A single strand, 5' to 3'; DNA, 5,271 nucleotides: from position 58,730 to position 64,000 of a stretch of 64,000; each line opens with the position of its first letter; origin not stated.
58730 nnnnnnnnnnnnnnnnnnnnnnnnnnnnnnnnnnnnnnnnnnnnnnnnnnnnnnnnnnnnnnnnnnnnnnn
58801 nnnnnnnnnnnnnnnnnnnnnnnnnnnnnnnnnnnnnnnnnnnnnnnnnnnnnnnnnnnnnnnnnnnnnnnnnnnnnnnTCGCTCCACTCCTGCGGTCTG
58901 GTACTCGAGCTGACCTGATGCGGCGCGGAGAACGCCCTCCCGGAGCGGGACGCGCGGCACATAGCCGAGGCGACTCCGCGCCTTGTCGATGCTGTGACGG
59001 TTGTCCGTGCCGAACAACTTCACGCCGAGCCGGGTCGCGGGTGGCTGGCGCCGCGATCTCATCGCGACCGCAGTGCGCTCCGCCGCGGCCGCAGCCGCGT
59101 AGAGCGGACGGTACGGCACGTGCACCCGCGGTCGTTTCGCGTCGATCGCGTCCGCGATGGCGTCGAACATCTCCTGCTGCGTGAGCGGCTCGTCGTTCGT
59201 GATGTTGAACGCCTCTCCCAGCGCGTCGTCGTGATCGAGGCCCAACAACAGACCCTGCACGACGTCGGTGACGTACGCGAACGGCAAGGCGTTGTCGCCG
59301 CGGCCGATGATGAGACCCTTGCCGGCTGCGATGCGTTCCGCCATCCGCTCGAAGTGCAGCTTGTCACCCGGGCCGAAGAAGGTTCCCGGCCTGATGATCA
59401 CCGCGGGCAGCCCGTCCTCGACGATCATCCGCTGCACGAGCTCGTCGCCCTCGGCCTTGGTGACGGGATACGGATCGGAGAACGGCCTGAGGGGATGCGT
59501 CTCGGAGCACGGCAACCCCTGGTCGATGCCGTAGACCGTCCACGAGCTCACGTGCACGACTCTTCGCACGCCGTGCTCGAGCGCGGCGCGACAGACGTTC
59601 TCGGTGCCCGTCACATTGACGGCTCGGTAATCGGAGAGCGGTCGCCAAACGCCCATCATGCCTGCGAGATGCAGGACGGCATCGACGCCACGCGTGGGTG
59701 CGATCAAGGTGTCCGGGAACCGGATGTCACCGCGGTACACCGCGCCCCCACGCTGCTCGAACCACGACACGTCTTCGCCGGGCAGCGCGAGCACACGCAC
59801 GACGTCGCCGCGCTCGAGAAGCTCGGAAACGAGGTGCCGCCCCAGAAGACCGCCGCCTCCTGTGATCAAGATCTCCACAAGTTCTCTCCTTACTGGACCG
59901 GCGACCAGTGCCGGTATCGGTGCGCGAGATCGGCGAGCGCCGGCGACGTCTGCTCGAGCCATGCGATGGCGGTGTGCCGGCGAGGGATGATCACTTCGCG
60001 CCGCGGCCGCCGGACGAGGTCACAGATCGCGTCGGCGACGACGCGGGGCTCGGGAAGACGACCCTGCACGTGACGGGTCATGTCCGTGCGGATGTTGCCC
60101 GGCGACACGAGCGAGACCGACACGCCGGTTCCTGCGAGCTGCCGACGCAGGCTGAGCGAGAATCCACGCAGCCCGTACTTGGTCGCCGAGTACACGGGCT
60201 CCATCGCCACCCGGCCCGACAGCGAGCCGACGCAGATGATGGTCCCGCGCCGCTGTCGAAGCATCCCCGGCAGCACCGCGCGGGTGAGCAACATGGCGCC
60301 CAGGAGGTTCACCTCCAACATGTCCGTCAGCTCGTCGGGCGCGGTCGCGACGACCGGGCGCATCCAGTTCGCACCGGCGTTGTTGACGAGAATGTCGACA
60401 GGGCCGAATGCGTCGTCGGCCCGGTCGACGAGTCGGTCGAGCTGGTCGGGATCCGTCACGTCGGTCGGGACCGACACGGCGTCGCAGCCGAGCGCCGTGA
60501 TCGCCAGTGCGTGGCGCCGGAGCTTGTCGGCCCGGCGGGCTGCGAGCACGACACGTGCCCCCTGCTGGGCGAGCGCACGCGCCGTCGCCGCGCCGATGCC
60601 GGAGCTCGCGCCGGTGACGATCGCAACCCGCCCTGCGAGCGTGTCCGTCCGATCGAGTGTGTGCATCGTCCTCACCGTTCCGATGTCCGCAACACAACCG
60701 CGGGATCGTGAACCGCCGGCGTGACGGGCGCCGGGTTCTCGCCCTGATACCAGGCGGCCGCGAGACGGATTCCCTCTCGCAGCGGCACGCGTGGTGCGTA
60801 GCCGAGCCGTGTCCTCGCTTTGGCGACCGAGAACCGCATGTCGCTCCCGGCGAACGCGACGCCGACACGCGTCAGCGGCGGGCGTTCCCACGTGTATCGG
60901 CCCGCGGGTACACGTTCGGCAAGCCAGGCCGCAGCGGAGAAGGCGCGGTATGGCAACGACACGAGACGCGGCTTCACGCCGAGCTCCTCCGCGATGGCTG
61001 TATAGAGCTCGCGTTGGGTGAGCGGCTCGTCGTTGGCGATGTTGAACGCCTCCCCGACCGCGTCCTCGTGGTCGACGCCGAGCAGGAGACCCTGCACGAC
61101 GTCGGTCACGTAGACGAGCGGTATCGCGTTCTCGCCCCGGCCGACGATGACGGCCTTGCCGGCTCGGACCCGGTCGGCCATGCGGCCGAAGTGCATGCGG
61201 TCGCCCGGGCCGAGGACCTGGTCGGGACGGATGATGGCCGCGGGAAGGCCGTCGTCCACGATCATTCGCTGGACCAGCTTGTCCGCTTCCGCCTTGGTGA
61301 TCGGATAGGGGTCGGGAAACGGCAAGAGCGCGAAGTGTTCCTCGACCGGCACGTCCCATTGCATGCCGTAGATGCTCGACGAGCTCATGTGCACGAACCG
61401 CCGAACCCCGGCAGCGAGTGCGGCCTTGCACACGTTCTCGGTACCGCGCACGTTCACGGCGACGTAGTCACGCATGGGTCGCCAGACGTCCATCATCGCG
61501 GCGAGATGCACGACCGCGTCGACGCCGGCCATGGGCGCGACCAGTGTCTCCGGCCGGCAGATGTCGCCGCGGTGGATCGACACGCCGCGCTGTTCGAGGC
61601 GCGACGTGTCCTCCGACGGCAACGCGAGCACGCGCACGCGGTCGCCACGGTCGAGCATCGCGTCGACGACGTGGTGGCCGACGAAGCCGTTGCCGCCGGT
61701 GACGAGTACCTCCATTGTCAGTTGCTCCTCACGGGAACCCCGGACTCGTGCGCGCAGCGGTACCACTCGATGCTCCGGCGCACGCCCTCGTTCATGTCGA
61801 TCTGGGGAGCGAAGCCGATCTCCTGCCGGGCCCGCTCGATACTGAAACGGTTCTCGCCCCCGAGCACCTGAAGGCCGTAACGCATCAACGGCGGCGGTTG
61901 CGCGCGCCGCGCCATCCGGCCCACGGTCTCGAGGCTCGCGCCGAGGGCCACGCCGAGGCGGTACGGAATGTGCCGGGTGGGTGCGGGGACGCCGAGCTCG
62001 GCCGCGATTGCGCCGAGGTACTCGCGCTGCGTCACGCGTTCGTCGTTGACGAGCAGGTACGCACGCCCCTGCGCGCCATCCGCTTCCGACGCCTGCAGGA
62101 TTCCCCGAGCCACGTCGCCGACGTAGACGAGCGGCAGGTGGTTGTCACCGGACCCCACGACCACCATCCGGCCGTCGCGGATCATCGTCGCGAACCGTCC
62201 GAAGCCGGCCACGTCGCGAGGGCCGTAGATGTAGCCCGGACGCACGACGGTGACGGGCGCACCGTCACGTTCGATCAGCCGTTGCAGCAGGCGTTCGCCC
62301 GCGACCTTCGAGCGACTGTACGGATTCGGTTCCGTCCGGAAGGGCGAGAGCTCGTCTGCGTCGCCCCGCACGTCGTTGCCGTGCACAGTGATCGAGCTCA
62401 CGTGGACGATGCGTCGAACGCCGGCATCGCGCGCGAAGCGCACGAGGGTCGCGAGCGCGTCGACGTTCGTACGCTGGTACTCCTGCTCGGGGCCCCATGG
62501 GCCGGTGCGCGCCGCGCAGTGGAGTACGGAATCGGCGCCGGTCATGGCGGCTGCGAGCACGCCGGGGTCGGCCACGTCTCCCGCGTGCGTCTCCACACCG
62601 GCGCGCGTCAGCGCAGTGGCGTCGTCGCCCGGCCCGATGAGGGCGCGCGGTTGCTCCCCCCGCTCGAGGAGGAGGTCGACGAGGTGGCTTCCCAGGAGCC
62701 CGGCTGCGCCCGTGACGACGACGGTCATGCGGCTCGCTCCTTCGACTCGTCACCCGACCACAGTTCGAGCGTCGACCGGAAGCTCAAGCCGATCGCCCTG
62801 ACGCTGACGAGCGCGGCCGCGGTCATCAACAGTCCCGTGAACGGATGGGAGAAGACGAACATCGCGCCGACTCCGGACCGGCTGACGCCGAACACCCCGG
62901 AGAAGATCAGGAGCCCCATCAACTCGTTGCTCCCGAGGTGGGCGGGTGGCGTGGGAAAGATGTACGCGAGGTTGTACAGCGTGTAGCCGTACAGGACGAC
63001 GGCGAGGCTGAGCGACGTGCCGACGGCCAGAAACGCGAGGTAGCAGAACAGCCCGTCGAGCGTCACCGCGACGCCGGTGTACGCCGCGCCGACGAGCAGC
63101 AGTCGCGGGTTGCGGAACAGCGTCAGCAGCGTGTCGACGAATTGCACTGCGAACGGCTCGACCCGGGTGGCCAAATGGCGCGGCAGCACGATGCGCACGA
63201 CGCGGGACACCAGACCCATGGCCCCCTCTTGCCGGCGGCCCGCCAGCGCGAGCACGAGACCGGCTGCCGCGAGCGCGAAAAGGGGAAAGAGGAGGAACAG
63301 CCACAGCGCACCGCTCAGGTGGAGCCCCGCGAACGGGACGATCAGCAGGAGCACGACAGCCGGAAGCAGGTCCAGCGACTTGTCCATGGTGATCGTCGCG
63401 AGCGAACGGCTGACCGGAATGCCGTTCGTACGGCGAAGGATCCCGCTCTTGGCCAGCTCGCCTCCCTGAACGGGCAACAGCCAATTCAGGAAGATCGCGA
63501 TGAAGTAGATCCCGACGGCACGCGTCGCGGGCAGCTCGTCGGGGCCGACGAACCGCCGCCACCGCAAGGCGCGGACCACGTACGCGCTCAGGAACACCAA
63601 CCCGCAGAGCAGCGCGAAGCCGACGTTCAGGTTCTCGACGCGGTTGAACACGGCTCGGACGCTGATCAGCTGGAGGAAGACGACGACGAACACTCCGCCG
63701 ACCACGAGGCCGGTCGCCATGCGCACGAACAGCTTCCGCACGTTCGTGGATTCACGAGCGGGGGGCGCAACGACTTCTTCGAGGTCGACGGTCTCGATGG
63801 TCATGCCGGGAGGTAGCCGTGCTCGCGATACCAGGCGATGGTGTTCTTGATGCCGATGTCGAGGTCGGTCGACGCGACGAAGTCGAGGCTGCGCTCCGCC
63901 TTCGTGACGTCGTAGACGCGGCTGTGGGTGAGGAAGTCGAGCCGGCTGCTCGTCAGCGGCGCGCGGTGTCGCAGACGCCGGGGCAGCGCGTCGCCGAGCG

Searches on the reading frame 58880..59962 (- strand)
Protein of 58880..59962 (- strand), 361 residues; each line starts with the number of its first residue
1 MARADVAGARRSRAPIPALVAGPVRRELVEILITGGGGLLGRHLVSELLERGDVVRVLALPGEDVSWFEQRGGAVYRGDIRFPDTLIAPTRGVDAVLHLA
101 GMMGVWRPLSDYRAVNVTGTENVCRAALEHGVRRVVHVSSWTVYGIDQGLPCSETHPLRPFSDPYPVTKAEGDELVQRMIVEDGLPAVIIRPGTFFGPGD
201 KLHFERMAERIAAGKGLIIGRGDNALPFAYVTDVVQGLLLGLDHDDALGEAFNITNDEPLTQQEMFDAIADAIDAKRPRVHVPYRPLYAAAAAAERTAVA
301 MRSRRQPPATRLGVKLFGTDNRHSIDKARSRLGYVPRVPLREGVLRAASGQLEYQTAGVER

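Call 15: search_protein_families(library=pfam, proteins=[window:58880-59962:-], max_evalue=0.01)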
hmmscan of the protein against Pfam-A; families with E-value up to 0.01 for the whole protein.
window:58880-59962:- (361 aa): 8 families
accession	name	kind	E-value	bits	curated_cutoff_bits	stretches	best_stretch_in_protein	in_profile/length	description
PF01370.27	Epimerase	-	1.6e-39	136.2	20.9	1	31-254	1-239/240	NAD dependent epimerase/dehydratase family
PF01073.25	3Beta_HSD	-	4.1e-27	95.4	22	1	32-268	1-263/280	3-beta hydroxysteroid dehydrogenase/isomerase family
PF16363.11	GDP_Man_Dehyd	-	1.4e-23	84.4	27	1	32-344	1-329/332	GDP-mannose 4,6 dehydratase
PF07993.18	NAD_binding_4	-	2.5e-19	69.9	20.1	1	91-197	87-209/258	Male sterility protein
PF13460.12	NAD_binding_10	-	2.4e-13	50.8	27.2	1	35-195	1-146/184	NAD(P)H-binding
PF04321.23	RmlD_sub_bind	-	7.1e-13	48.7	27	1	30-281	2-239/287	RmlD substrate binding domain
PF02719.21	Polysacc_synt_2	-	1.3e-06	28.2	20.2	1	31-140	1-128/293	Polysaccharide biosynthesis protein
PF05368.20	NmrA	-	0.00068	19.8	27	1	30-137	4-104/298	NmrA-like family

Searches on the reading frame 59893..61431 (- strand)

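Call 50: search_protein_families(library=pfam, proteins=[window:59893-61431:-], max_evalue=0.01)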
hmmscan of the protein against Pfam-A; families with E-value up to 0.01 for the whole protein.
window:59893-61431:- (513 aa): 5 families
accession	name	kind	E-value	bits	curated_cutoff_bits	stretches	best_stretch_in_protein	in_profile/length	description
PF00106.31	adh_short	-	5.5e-55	186.3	26.6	1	268-455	1-190/195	short chain dehydrogenase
PF13561.12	adh_short_C2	-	2.8e-39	135.5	27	1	274-457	1-186/236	Enoyl-(Acyl carrier protein) reductase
PF08659.16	KR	-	2e-14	54.3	22.6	1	271-426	4-161/180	KR domain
PF01370.27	Epimerase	-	4.8e-05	23.3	20.9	1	271-338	2-63/240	NAD dependent epimerase/dehydratase family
PF13460.12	NAD_binding_10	-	0.0054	17.1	27.2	1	274-339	1-62/184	NAD(P)H-binding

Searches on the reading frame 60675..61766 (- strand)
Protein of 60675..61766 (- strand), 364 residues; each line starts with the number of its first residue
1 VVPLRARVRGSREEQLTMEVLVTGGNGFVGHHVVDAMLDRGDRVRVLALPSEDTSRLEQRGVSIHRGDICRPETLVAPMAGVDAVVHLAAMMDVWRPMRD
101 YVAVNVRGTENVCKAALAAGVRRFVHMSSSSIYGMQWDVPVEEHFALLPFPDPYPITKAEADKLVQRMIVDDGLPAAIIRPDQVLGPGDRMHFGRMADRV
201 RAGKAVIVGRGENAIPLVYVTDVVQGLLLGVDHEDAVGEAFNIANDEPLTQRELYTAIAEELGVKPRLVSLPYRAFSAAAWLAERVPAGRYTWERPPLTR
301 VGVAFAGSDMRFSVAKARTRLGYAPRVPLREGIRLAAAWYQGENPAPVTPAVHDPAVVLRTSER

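Call 50: search_protein_families(library=pfam, proteins=[window:60675-61766:-], max_evalue=0.01)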
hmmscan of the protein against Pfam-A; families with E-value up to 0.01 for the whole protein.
window:60675-61766:- (364 aa): 9 families
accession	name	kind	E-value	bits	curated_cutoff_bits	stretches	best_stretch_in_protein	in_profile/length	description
PF01370.27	Epimerase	-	2.6e-43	148.6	20.9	1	20-244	1-240/240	NAD dependent epimerase/dehydratase family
PF01073.25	3Beta_HSD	-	5.6e-33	114.6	22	1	21-271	1-278/280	3-beta hydroxysteroid dehydrogenase/isomerase family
PF16363.11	GDP_Man_Dehyd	-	2.1e-27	96.9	27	1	21-334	1-330/332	GDP-mannose 4,6 dehydratase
PF07993.18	NAD_binding_4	-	5.1e-21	75.4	20.1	1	80-224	87-244/258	Male sterility protein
PF13460.12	NAD_binding_10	-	2.2e-17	63.9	27.2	1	24-183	1-145/184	NAD(P)H-binding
PF04321.23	RmlD_sub_bind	-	9.3e-12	45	27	1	18-272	1-242/287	RmlD substrate binding domain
PF05368.20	NmrA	-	2.1e-10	41.1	27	1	19-130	4-108/298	NmrA-like family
PF02719.21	Polysacc_synt_2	-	3.3e-08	33.5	20.2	1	20-129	1-128/293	Polysaccharide biosynthesis protein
PF08659.16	KR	-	0.001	19.5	22.6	1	20-131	3-138/180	KR domain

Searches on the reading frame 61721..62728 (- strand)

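Call 15: search_protein_families(library=pfam, proteins=[window:61721-62728:-], max_evalue=0.01)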
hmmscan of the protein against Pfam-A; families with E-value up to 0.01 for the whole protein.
window:61721-62728:- (336 aa): 8 families
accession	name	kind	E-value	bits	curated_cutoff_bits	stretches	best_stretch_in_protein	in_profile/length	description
PF01370.27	Epimerase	-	1.4e-35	123.3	20.9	1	3-224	1-237/240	NAD dependent epimerase/dehydratase family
PF01073.25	3Beta_HSD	-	1.9e-22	80.1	22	1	4-233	1-255/280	3-beta hydroxysteroid dehydrogenase/isomerase family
PF07993.18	NAD_binding_4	-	2.3e-19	70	20.1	1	63-177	87-216/258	Male sterility protein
PF13460.12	NAD_binding_10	-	3.1e-19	70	27.2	1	7-168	1-147/184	NAD(P)H-binding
PF16363.11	GDP_Man_Dehyd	-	4.7e-18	66.2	27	1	5-317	2-330/332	GDP-mannose 4,6 dehydratase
PF04321.23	RmlD_sub_bind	-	5.5e-14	52.4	27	1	1-249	1-235/287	RmlD substrate binding domain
PF05368.20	NmrA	-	5.8e-11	43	27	1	2-111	4-106/298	NmrA-like family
PF02719.21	Polysacc_synt_2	-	0.00068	19.3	20.2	1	3-112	1-128/293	Polysaccharide biosynthesis protein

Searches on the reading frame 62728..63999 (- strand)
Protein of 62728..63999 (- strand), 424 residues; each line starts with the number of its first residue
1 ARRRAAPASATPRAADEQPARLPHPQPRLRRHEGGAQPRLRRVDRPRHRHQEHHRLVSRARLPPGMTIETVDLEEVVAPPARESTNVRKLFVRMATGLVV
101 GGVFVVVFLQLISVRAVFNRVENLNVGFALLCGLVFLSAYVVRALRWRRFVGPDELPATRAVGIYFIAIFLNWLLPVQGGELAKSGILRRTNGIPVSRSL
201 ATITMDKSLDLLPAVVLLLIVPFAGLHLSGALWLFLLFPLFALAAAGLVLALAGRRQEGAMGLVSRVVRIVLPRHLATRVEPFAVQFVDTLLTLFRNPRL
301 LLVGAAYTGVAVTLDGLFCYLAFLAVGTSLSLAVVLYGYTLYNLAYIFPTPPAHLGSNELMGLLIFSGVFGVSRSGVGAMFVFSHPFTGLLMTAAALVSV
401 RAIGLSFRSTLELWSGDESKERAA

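Call 15: search_protein_families(library=pfam, proteins=[window:62728-63804:-], max_evalue=0.01)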
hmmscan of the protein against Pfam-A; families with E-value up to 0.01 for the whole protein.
window:62728-63804:- (359 aa): 1 family
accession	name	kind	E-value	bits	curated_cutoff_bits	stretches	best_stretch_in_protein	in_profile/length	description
PF03706.18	LPG_synthase_TM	-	9.1e-32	111.2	33.4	1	31-329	3-300/302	Lysylphosphatidylglycerol synthase TM region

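Call 50: search_protein_families(library=pfam, proteins=[window:62728-63999:-], max_evalue=0.01)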
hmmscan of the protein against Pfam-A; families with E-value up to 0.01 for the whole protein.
window:62728-63999:- (424 aa): 1 family
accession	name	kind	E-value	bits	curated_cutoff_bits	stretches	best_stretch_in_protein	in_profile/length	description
PF03706.18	LPG_synthase_TM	-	1.5e-31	110.4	33.4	1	96-394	3-300/302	Lysylphosphatidylglycerol synthase TM region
